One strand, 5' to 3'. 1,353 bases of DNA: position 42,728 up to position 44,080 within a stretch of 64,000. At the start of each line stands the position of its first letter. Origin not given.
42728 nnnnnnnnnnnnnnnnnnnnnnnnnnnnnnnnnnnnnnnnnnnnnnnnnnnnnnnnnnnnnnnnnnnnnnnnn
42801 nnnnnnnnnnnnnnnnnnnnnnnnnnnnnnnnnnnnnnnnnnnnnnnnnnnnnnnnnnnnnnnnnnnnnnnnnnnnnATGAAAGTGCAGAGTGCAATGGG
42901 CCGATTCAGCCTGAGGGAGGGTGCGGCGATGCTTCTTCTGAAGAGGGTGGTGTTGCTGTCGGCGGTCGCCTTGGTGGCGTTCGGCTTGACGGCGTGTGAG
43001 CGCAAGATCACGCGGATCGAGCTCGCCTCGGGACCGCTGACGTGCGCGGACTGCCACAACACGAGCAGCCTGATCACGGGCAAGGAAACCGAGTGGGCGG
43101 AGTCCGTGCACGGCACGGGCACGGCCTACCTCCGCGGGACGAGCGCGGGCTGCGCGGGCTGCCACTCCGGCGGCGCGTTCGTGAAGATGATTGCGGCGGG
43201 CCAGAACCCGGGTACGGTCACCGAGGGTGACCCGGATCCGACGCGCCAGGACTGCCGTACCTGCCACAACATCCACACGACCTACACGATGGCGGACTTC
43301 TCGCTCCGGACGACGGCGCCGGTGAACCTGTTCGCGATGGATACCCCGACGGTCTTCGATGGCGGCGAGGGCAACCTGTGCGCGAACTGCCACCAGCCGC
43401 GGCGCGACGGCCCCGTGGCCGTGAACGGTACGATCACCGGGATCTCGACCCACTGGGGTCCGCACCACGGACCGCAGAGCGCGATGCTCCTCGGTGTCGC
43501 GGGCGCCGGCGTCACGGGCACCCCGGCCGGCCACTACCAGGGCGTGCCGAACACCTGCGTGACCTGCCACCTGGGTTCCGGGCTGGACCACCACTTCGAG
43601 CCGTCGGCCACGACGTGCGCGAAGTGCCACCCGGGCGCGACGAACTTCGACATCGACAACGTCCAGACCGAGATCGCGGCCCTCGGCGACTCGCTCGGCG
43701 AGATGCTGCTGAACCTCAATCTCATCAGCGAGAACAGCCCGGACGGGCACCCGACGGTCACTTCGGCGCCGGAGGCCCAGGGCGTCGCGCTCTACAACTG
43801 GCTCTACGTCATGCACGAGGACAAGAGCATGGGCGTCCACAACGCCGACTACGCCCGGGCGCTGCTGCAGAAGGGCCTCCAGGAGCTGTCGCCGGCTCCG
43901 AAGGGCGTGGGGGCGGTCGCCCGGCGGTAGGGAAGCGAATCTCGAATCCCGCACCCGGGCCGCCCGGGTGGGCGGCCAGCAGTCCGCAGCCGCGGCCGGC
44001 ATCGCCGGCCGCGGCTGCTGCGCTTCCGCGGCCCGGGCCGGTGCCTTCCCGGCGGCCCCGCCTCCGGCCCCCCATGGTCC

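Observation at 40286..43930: Candidate porin-cytochrome transmembrane electron conduit (decahaem MtrA-like cytochrome + beta-barrel OMP + hexahaem lipoprotein)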

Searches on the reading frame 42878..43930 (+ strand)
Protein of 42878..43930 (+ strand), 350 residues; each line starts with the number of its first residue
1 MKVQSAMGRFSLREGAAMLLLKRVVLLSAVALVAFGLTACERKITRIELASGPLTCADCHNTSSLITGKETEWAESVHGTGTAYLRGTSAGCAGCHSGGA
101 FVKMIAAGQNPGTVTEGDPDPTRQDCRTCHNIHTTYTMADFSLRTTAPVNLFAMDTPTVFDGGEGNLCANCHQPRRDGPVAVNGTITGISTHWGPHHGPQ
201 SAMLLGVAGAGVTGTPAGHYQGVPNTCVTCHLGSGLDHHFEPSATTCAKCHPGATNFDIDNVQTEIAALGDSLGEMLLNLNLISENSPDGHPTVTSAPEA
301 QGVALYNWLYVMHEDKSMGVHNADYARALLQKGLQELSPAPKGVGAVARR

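Call 4: search_protein_families(library=pfam, proteins=[window:42878-43930:+], max_evalue=1)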
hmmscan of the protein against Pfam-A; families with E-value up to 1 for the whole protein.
window:42878-43930:+ (350 aa): 8 families
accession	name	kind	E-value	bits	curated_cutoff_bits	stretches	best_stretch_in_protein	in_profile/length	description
PF14522.11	Cytochrome_C7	-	1.2e-08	35.1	24.8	3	51-131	11-67/67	Cytochrome c7 and related cytochrome c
PF14537.11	Cytochrom_c3_2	-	1.3e-08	35.6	25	2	54-135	7-69/79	Cytochrome c3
PF22113.1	Mtrc-MtrF_II-IV_dom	-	6.2e-07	29.5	30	1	53-137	81-170/176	Outer membrane cytochrome MtrC/MtrF-like, domains II/IV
PF09699.15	Paired_CXXCH_1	-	2.2e-05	24.5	20.6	1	123-135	5-18/41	Doubled CXXCH motif (Paired_CXXCH_1)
PF03264.19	Cytochrom_NNT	-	0.00011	22.4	24.1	1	26-106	9-82/174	NapC/NirT cytochrome c family, N-terminal region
PF22678.1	Cytochrom_c_NrfB-like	-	0.011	16.6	27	1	53-97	33-66/89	Cytochrome c-type protein NrfB-like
PF02085.21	Cytochrom_CIII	-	0.046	14.5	22.9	1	54-97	47-83/101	Class III cytochrome C family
PF18804.6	CxC3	-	0.051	13.8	26.6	1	53-114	9-72/113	CxC3 like cysteine cluster associated with KDZ transposases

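Call 5: search_protein_families(library=ncbifam, proteins=[window:42878-43930:+], max_evalue=1)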
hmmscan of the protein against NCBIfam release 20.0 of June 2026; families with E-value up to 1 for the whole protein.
window:42878-43930:+ (350 aa): 6 families
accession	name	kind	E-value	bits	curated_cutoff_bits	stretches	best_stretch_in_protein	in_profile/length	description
TIGR03153.1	cytochr_NrfH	equivalog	0.00027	21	134.2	2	28-107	6-70/138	cytochrome c nitrite reductase small subunit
NF041028.1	decahem_GSU2203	exception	0.00027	20.2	325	1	44-175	25-158/317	GSU2203 family decaheme c-type cytochrome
TIGR01905.1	paired_CXXCH_1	subfamily_domain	0.003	17.5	25.2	1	123-135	6-18/41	doubled CXXCH domain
NF045713.1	CxxCH_16_HmcA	equivalog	0.003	16.2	400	1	39-64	231-256/541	sulfate respiration complex hexadecaheme cytochrome HmcA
TIGR02161.1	napC_nirT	subfamily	0.22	11.4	310.6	1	47-102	39-88/185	periplasmic nitrate (or nitrite) reductase c-type cytochrome, NapC/NirT family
NF038038.1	cytoc_DsrJ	equivalog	0.31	11.4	100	0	223-252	89-109/121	sulfate reduction electron transfer complex DsrMKJOP subunit DsrJ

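Call 22: search_solved_structures(query=window:42878-43930:+, max_evalue=1, show_alignments=1)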
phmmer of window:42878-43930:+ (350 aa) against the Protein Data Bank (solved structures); distinct sequences matched with E-value up to 1: 2.
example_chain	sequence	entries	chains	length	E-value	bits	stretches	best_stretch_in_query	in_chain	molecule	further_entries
5xmz_A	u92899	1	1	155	0.35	13.1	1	48-120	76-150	Effector protein PevD1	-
9ldn_A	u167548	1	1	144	0.36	13.1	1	48-120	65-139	Effector protein PevD1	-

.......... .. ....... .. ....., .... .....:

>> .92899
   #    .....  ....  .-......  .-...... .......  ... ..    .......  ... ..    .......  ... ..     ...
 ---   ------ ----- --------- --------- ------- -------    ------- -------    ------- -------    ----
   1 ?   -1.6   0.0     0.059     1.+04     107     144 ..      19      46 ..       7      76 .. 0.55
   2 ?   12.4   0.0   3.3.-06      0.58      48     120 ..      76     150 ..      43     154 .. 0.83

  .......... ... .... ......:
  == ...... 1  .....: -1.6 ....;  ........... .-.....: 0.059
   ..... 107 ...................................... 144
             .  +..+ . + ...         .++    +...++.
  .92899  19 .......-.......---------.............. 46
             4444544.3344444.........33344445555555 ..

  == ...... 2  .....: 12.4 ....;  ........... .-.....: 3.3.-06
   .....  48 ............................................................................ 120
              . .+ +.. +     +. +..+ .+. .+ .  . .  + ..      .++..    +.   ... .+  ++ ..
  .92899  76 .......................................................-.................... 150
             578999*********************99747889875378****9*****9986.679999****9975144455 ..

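Call 23: find_homologous_proteins(query=window:42878-43930:+)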
Query window:42878-43930:+ (350 aa): 2198 proteins with E <= 0.001 among 8000 candidates; the best 120 are listed.
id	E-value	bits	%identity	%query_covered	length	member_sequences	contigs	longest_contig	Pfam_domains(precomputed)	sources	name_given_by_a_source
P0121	7.6e-227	770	100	95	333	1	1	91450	PF09699.16,PF14537.12,PF14522.12,PF22113.2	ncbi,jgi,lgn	-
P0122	6.7e-183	626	83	91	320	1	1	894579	PF14537.12,PF14522.12,PF22113.2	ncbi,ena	-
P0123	1.0e-163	563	74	94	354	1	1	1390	PF14537.12,PF14522.12,PF22113.2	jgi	jgi:hypothetical protein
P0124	3.5e-162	558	74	93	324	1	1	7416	PF14537.12,PF14522.12,PF22113.2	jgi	jgi:hypothetical protein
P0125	9.5e-162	556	78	85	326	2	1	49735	PF14537.12,PF14522.12,PF22113.2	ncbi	ncbi:MAG: hypothetical protein ACM3JJ_12765 [Hyphomicrobiales bacterium]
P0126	6.6e-158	543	75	88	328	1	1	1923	PF14537.12,PF14522.12,PF22113.2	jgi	jgi:hypothetical protein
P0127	6.6e-157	540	71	95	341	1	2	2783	PF14537.12,PF02085.22,PF14522.12,PF22113.2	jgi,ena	jgi:hypothetical protein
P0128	7.6e-156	537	74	91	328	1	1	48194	PF14537.12,PF14522.12,PF22113.2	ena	-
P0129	3.2e-155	535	72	93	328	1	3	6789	PF14537.12,PF02085.22,PF14522.12,PF22113.2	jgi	-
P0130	1.1e-153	530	70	91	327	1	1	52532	PF14537.12,PF03264.20,PF02335.21,PF14522.12,PF22113.2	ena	-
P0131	3.4e-152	525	71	91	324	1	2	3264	PF14537.12,PF14522.12,PF22113.2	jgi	-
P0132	1.8e-150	519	70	86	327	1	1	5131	PF14537.12,PF03264.20,PF02085.22,PF14522.12,PF22113.2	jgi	-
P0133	4.2e-150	518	72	90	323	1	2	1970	PF14537.12,PF14522.12,PF22113.2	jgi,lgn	-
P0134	6.3e-150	517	71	90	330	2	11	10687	PF14537.12,PF14522.12,PF22113.2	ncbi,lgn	-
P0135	7.7e-150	517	67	96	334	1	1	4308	PF14537.12,PF14522.12,PF22113.2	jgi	jgi:hypothetical protein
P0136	2.0e-149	516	69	90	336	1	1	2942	PF14537.12,PF14522.12,PF22113.2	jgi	jgi:hypothetical protein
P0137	2.7e-149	515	67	94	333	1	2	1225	PF09699.16,PF14537.12,PF03264.20,PF02085.22,PF14522.12,PF22113.2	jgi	jgi:hypothetical protein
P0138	9.8e-149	513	67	93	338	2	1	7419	PF14537.12,PF14522.12,PF22113.2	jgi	jgi:hypothetical protein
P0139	1.5e-148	513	67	93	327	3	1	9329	PF14537.12,PF03264.20,PF02085.22,PF14522.12,PF22113.2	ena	-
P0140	1.9e-148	512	67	92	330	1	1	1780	PF14537.12,PF14522.12,PF22113.2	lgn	-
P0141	1.1e-147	510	69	90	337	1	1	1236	PF14537.12,PF14522.12,PF22113.2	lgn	-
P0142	2.0e-146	506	68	91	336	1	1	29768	PF09699.16,PF14537.12,PF14522.12,PF22113.2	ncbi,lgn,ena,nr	ncbi:MAG TPA: hypothetical protein VFH88_01150 [Candidatus Krumholzibacteria bacterium]|nr:hypotheti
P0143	3.9e-146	505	71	85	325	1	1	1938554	PF14537.12,PF14522.12,PF22113.2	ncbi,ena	-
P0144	5.4e-146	504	70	90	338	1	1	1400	PF03264.20,PF14522.12,PF22113.2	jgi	-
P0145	7.4e-146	504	67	92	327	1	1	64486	PF14537.12,PF02335.21,PF14522.12,PF22113.2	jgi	-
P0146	8.2e-146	504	68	87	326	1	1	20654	PF14537.12,PF14522.12,PF22113.2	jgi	jgi:hypothetical protein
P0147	6.9e-145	501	67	92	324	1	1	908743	PF14537.12,PF14522.12,PF22113.2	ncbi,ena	-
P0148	1.2e-144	500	66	93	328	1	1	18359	PF14537.12,PF03264.20,PF02335.21,PF14522.12,PF22113.2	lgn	-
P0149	2.6e-144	499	69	88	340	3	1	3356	PF14522.12,PF22113.2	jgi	jgi:hypothetical protein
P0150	2.0e-143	496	66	94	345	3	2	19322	PF14537.12,PF14522.12,PF22113.2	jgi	jgi:hypothetical protein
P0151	8.7e-142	490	69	90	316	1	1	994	PF14537.12,PF14522.12,PF22113.2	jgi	jgi:hypothetical protein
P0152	1.2e-141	490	68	88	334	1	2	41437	PF14537.12,PF14522.12,PF22113.2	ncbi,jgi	-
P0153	1.9e-141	489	68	88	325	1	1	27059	PF14537.12,PF14522.12,PF22113.2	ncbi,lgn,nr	ncbi:MAG TPA: hypothetical protein VFX92_10925 [Candidatus Krumholzibacteria bacterium]|nr:hypotheti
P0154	2.8e-141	489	66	93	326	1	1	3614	PF14537.12,PF14522.12,PF22113.2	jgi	jgi:hypothetical protein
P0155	3.1e-140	485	66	93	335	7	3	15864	PF14537.12,PF02085.22,PF14522.12,PF22113.2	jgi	jgi:hypothetical protein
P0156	5.8e-140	484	64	94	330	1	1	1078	PF14537.12,PF03264.20,PF14522.12,PF22113.2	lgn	-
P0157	3.5e-139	482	67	87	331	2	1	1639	PF14537.12,PF14522.12,PF22113.2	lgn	-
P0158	3.5e-139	482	65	95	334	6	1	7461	PF14537.12,PF14522.12,PF22113.2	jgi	jgi:hypothetical protein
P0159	3.7e-139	482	65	92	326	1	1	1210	PF14537.12,PF14522.12,PF22113.2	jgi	jgi:hypothetical protein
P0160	4.0e-139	482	64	94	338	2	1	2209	PF14537.12,PF02085.22,PF14522.12,PF22113.2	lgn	-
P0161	6.8e-139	481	63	94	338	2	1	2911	PF22113.2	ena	-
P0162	7.5e-139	481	62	93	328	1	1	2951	PF14537.12,PF03264.20,PF14522.12,PF22113.2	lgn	-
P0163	1.2e-138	480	64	93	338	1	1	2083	PF14537.12,PF14522.12,PF22113.2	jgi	jgi:hypothetical protein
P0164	1.4e-138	480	68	85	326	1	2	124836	PF14537.12,PF14522.12,PF22113.2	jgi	jgi:hypothetical protein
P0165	2.3e-138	479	65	87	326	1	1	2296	PF14537.12,PF03264.20,PF02085.22,PF14522.12,PF22113.2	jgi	-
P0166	3.2e-138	479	63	93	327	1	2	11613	PF09699.16,PF14537.12,PF03264.20,PF02085.22,PF14522.12,PF22113.2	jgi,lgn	jgi:nitrate/TMAO reductase-like tetraheme cytochrome c subunit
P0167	4.0e-138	478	65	91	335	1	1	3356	PF14537.12,PF14522.12,PF22113.2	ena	-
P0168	4.1e-138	478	65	93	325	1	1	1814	PF09699.16,PF14537.12,PF14522.12,PF22113.2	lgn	-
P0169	4.2e-138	478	64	93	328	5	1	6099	PF14537.12,PF03264.20,PF14522.12,PF22113.2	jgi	-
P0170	4.6e-138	478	66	91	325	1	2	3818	PF14537.12,PF14522.12,PF22113.2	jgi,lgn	-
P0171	9.4e-138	477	66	91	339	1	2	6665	PF14537.12,PF03264.20,PF14522.12,PF22113.2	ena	-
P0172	1.8e-137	476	64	91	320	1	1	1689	PF14537.12,PF03264.20,PF14522.12,PF22113.2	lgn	-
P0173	1.1e-135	470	63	93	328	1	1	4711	PF14537.12,PF14522.12,PF22113.2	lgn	-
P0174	1.8e-135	470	64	92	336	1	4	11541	PF14537.12,PF14522.12,PF22113.2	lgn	-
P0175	2.7e-135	469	65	92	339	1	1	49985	PF14537.12,PF14522.12,PF22113.2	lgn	-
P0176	5.5e-135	468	68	86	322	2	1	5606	PF14537.12,PF02085.22,PF14522.12,PF22113.2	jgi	-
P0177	5.7e-135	468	64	87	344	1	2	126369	PF09699.16,PF14537.12,PF02335.21,PF14522.12,PF22113.2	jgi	-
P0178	2.0e-134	466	64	92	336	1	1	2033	PF09699.16,PF14537.12,PF02085.22,PF14522.12,PF22113.2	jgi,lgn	-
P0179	2.3e-134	466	65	93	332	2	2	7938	PF14537.12,PF14522.12,PF22113.2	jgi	jgi:hypothetical protein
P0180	2.5e-134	466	63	92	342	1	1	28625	PF14537.12,PF14522.12,PF22113.2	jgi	jgi:hypothetical protein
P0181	3.3e-134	466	63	91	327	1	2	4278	PF14537.12,PF14522.12,PF22113.2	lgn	-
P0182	6.1e-134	465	64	91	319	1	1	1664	PF14537.12,PF14522.12,PF22113.2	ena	-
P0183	7.7e-134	464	62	92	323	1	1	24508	PF09699.16,PF14537.12,PF14522.12,PF22113.2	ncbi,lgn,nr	ncbi:MAG: hypothetical protein DHS20C21_17720 [Gemmatimonadota bacterium]|nr:MAG: hypothetical prote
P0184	4.7e-133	462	62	94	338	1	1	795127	PF14537.12,PF14522.12,PF22113.2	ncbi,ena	-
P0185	5.7e-133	461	64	91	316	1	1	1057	PF14537.12,PF14522.12,PF22113.2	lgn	-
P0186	6.2e-133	461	63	91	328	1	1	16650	PF09699.16,PF14537.12,PF02335.21,PF14522.12,PF22113.2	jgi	-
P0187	8.9e-133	461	62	93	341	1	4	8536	PF09699.16,PF14537.12,PF03264.20,PF14522.12,PF22113.2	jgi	jgi:hypothetical protein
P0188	9.5e-133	461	66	91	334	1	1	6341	PF09699.16,PF14537.12,PF14522.12,PF22113.2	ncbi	-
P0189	6.0e-132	458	62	92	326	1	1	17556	PF14537.12,PF14522.12,PF22113.2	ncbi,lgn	-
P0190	9.6e-132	457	59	93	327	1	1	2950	PF14537.12,PF14522.12,PF22113.2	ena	-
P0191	1.4e-131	457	64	91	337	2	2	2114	PF14537.12,PF14522.12,PF22113.2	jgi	-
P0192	3.8e-131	455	63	92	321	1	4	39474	PF14537.12,PF14522.12,PF22113.2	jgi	jgi:hypothetical protein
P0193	6.8e-131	455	69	81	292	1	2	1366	PF09699.16,PF14537.12,PF02085.22,PF14522.12,PF22113.2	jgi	jgi:hypothetical protein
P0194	1.7e-130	453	62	91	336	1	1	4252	PF14537.12,PF14522.12,PF22113.2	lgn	-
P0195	1.7e-130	453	60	94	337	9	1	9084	PF14537.12,PF03264.20,PF14522.12,PF22113.2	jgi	jgi:hypothetical protein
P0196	1.9e-130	453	61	93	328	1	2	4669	PF14537.12,PF14522.12,PF22113.2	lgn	-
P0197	2.7e-130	453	62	94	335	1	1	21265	PF09699.16,PF14537.12,PF14522.12,PF22113.2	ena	-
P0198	3.8e-130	452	62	92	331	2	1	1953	PF09699.16,PF14537.12,PF14522.12,PF22113.2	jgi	-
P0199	8.9e-130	451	64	86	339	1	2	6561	PF14537.12,PF02335.21,PF14522.12,PF22113.2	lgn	-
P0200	3.7e-129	449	64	87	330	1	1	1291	PF09699.16,PF14537.12,PF14522.12,PF22113.2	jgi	jgi:ferredoxin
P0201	3.7e-129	449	63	86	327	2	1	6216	PF09699.16,PF14537.12,PF02335.21,PF14522.12,PF22113.2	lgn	-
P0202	7.7e-129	448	62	91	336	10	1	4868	PF14537.12,PF14522.12,PF22113.2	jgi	jgi:hypothetical protein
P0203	1.1e-128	447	68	81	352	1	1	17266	PF01391.24,PF09699.16,PF14537.12,PF02085.22,PF14522.12,PF22113.2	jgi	jgi:hypothetical protein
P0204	1.4e-128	447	61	90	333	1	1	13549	PF14537.12,PF02085.22,PF14522.12,PF22113.2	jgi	jgi:hypothetical protein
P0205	2.3e-128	446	58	92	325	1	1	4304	PF14537.12,PF14522.12,PF22113.2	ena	-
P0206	2.9e-128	446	60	94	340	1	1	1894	PF14537.12,PF14522.12,PF22113.2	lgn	-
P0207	3.0e-128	446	61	92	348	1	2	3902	PF09699.16,PF14537.12,PF03264.20,PF14522.12,PF22113.2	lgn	-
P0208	6.4e-128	445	62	91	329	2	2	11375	PF09699.16,PF14537.12,PF14522.12,PF22113.2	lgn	-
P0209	6.5e-128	445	59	92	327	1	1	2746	PF14537.12,PF14522.12,PF22113.2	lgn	-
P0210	6.8e-128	445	60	92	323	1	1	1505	PF14537.12,PF14522.12,PF22113.2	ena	-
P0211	9.3e-128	444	61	91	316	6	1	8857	PF14537.12,PF14522.12,PF22113.2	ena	-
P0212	1.2e-127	444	68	81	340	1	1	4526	PF14537.12,PF14522.12,PF22113.2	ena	-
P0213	1.2e-127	444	65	92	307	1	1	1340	PF09699.16,PF14537.12,PF14522.12,PF22113.2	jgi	jgi:hypothetical protein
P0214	1.4e-127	444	61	91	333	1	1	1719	PF14537.12,PF14522.12,PF22113.2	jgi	jgi:formate-dependent nitrite reductase cytochrome c552 subunit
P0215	1.5e-127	444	68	81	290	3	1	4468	PF09699.16,PF14537.12,PF14522.12,PF22113.2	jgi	jgi:hypothetical protein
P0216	1.6e-127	444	61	91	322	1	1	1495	PF14537.12,PF14522.12,PF22113.2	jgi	-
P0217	1.6e-127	444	65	83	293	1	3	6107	PF09699.16,PF14537.12,PF14522.12,PF22113.2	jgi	jgi:hypothetical protein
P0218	3.9e-127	442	61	92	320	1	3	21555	PF14537.12,PF14522.12,PF22113.2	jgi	jgi:hypothetical protein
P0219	4.5e-127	442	62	90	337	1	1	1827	PF14537.12,PF14522.12,PF22113.2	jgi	jgi:hypothetical protein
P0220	5.9e-127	442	63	85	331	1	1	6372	PF09699.16,PF14537.12,PF14522.12,PF22113.2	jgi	-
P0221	6.0e-127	442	63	89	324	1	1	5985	PF14537.12,PF14522.12,PF22113.2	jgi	-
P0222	9.6e-127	441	62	90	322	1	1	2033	PF14537.12,PF14522.12,PF22113.2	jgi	jgi:hypothetical protein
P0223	9.7e-127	441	59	93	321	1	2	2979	PF14537.12,PF02085.22,PF14522.12,PF22113.2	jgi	jgi:cytochrome c551/c552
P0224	1.3e-126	441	59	92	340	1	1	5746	PF09699.16,PF14537.12,PF03264.20,PF02085.22,PF14522.12,PF22113.2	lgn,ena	-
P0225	2.5e-126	440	64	87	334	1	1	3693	PF14537.12,PF14522.12,PF22113.2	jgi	jgi:hypothetical protein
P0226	3.7e-126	439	68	81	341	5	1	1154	PF14537.12,PF14522.12,PF22113.2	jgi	jgi:hypothetical protein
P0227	5.7e-126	438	59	91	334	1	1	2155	PF14537.12,PF14522.12,PF22113.2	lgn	-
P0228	7.0e-126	438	64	85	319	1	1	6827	PF14537.12,PF14522.12,PF22113.2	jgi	jgi:hypothetical protein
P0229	9.8e-126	438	69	81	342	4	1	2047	PF09699.16,PF14537.12,PF14522.12,PF22113.2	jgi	jgi:hypothetical protein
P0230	1.0e-125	438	58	94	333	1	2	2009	PF14537.12,PF02085.22,PF14522.12,PF22113.2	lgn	-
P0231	1.1e-125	438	61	91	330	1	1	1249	PF14537.12,PF14522.12,PF22113.2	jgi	jgi:hypothetical protein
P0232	2.4e-125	436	64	81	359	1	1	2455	PF01391.24,PF14537.12,PF14522.12,PF22113.2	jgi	-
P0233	3.9e-125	436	67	81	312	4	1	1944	PF14537.12,PF14522.12,PF22113.2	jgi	jgi:hypothetical protein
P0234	5.7e-125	435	66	81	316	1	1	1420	PF09699.16,PF14537.12,PF02085.22,PF14522.12,PF22113.2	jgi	-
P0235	6.4e-125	435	63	86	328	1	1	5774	PF09699.16,PF14537.12,PF14522.12,PF22113.2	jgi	-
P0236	7.4e-125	435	65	82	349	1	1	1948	PF01391.24,PF09699.16,PF14537.12,PF14522.12,PF22113.2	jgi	-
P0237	8.2e-125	435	61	91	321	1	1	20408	PF09699.16,PF14537.12,PF14522.12,PF22113.2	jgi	jgi:hypothetical protein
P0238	9.3e-125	434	67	78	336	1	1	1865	PF09699.16,PF14537.12,PF14522.12,PF22113.2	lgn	-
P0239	1.1e-124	434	61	90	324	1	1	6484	PF14537.12,PF02085.22,PF14522.12,PF22113.2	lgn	-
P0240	1.2e-124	434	64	81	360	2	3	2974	PF01391.24,PF14537.12,PF14522.12,PF22113.2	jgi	jgi:hypothetical protein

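Call 26: find_encoding_contigs(protein=P0192, flank=7000, max_places=2)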
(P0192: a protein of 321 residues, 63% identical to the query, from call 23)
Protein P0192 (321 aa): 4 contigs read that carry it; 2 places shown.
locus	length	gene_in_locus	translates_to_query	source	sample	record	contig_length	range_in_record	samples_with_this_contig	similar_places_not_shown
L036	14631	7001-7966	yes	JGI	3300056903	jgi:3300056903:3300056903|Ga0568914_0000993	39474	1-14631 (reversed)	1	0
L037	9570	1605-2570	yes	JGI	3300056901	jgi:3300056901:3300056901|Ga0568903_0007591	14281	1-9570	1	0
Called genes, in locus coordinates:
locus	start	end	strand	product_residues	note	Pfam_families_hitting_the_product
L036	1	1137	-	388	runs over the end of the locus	PF00248:Aldo_ket_red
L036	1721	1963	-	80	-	PF00196:GerE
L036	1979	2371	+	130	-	-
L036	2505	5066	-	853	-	PF14580:LRR_9 (faint), PF23211:LRR_LRWD1 (faint), PF00560:LRR_1 (faint), PF12799:LRR_4, PF13855:LRR_8 (weak), PF12799:LRR_4, PF13855:LRR_8, PF12799:LRR_4 (weak), +1 more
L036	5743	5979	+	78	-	-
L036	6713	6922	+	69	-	-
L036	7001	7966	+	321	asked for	PF14522:Cytochrome_C7 (weak), PF22113:Mtrc-MtrF_II-IV_dom (weak), PF14537:Cytochrom_c3_2 (faint)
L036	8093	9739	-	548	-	PF14537:Cytochrom_c3_2 (faint), PF14522:Cytochrome_C7 (faint), PF13435:Cytochrome_C554 (faint), PF09699:Paired_CXXCH_1 (weak)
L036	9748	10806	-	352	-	PF01731:Arylesterase (faint), PF01436:NHL (faint), PF08450:SGL (faint), PF17170:DUF5128 (weak)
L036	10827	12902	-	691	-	-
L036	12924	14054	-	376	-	PF09699:Paired_CXXCH_1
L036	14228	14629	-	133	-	?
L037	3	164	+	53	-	?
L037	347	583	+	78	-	-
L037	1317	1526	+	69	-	-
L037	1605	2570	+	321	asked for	PF14522:Cytochrome_C7 (weak), PF22113:Mtrc-MtrF_II-IV_dom (weak), PF14537:Cytochrom_c3_2 (faint)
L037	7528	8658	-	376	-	PF22113:Mtrc-MtrF_II-IV_dom (weak), PF09699:Paired_CXXCH_1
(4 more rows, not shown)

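Call 27: find_encoding_contigs(protein=P0203, flank=7000, max_places=2)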
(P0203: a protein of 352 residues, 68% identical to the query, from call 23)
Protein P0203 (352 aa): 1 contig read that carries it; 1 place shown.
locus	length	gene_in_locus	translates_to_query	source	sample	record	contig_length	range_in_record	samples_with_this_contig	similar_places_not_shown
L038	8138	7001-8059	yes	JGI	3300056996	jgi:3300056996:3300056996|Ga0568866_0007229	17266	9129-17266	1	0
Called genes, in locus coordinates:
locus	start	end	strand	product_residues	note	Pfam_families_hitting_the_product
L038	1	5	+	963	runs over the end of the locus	PF13360:PQQ_2, PF13570:Beta-prop_ACSF4, PF01011:PQQ (weak), PF13360:PQQ_2, PF07774:EMC1_C (faint), PF13570:Beta-prop_ACSF4, PF13360:PQQ_2, PF00128:Alpha-amylase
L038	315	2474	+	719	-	PF00989:PAS (weak), PF01590:GAF, PF13185:GAF_2, PF00989:PAS, PF08448:PAS_4, PF13426:PAS_9, PF07730:HisKA_3, PF02518:HATPase_c, +3 more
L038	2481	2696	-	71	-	PF04972:BON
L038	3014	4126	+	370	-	PF05239:PRC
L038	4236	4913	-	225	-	-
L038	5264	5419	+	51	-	PF11752:DUF3309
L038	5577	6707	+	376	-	PF01368:DHH (weak)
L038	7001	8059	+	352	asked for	PF01391:Collagen (weak), PF22113:Mtrc-MtrF_II-IV_dom (faint), PF02085:Cytochrom_CIII (faint), PF09699:Paired_CXXCH_1 (faint), PF14522:Cytochrome_C7 (faint), PF14537:Cytochrom_c3_2 (faint)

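Call 31: predict_structure(alignment_id=A2)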
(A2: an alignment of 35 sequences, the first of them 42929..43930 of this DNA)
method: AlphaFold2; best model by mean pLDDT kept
length: 333 residues; sequences in the alignment: 35
mean_pLDDT: 59.5   pTM: 0.61
mean pLDDT of the five models: 59.5, 56.3, 55.4, 54.6, 53.9
residues with pLDDT >= 90: 39; 70-90: 81; 50-70: 54; < 50: 159
segments of 3 or more residues with pLDDT < 50: 21-86, 91-133, 135-137, 144-159, 177-183, 205-225
pLDDT, mean of each block of 10 residues (from residue 1): 85 72 35 34 35 39 41 43 49 39 35 36 39 49 44 45 82 54 56 72 49 40 55 77 87 96 92 83 91 77 80 93 61 53
secondary structure, 60 per line:
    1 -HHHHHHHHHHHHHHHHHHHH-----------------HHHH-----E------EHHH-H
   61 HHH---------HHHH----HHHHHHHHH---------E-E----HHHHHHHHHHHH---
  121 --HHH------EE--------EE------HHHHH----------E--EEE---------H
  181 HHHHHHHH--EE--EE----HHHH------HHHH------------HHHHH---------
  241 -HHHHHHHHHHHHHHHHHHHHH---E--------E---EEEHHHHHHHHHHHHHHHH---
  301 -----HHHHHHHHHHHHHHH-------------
elements in order: H2-21 H39-42 H60-63 H73-76 H81-89 H106-117 H150-154 E168-170 H180-188 H201-204 H211-214 H227-231 H242-262 E279-281 H282-297 H306-320
